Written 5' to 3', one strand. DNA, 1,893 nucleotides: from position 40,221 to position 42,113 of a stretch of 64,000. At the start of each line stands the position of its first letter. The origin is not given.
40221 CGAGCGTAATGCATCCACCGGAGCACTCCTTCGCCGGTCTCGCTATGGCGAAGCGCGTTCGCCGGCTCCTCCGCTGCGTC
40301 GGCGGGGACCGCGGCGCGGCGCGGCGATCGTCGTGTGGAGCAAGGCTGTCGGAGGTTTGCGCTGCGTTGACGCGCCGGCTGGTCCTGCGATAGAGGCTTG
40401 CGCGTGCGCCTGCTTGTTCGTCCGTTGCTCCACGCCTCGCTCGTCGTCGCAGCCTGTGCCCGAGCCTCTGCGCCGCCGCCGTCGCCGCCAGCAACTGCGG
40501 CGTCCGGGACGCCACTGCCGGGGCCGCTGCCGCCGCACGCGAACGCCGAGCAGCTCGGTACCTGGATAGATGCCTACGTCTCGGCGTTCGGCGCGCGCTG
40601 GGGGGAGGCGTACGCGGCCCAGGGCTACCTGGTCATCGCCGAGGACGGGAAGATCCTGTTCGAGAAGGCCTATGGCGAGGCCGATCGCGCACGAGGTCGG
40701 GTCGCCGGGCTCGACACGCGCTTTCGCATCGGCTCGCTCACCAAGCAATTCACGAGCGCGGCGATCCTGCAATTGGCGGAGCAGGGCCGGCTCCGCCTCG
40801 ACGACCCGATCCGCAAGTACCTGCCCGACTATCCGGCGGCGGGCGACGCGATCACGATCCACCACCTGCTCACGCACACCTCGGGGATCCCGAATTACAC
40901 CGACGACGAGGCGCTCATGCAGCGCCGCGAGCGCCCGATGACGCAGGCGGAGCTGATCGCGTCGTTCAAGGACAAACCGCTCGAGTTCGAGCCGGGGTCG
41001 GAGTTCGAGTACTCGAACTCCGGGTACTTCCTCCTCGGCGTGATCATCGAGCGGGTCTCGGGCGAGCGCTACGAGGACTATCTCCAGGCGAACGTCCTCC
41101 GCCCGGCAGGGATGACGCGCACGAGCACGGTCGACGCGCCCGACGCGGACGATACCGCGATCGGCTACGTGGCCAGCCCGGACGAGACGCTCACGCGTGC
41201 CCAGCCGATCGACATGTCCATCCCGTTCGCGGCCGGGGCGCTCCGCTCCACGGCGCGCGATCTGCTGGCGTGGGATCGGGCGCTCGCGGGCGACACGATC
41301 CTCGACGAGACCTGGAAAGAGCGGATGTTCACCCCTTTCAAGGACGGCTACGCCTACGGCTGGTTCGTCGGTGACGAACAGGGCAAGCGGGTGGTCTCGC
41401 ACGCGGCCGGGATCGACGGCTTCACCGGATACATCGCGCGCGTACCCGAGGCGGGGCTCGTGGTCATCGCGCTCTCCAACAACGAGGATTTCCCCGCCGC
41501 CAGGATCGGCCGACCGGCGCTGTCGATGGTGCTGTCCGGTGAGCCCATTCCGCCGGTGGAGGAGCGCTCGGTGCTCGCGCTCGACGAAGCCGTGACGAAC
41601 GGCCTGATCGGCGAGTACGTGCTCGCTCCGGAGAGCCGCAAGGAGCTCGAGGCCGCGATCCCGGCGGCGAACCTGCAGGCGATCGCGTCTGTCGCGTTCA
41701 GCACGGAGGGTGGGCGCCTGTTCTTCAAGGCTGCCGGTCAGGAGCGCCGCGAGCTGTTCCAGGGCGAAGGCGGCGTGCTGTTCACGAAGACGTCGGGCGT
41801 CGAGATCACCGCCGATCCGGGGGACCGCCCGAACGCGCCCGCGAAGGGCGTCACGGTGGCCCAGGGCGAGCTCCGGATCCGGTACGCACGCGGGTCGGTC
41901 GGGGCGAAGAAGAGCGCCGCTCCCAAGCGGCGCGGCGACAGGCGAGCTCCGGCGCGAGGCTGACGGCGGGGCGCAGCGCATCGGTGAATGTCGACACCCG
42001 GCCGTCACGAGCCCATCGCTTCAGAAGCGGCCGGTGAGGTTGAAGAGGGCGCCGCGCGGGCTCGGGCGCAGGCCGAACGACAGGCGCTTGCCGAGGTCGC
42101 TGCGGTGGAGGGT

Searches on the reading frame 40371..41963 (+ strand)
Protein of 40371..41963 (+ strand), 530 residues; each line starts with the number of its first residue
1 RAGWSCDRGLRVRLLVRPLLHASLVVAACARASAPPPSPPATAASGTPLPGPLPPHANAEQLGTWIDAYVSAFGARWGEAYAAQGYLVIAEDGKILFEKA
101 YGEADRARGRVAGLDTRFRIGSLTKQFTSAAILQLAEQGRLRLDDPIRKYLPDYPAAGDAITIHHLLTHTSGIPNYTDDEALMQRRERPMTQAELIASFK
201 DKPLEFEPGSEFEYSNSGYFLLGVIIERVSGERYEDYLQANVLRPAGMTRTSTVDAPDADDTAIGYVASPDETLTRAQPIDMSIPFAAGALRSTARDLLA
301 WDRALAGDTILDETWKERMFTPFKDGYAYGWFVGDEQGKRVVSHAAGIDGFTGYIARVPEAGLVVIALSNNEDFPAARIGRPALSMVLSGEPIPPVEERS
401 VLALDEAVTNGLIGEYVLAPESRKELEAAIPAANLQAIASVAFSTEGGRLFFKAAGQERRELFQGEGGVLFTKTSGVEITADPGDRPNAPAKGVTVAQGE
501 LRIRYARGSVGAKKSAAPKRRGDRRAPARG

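Call 41: search_protein_families(library=pfam, proteins=[window:40371-41963:+], max_evalue=0.001)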
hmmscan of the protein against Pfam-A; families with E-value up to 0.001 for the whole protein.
window:40371-41963:+ (530 aa): 1 family
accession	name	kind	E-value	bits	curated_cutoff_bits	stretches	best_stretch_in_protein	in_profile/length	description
PF00144.29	Beta-lactamase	-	4.7e-72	243.4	27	1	85-377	17-316/329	Beta-lactamase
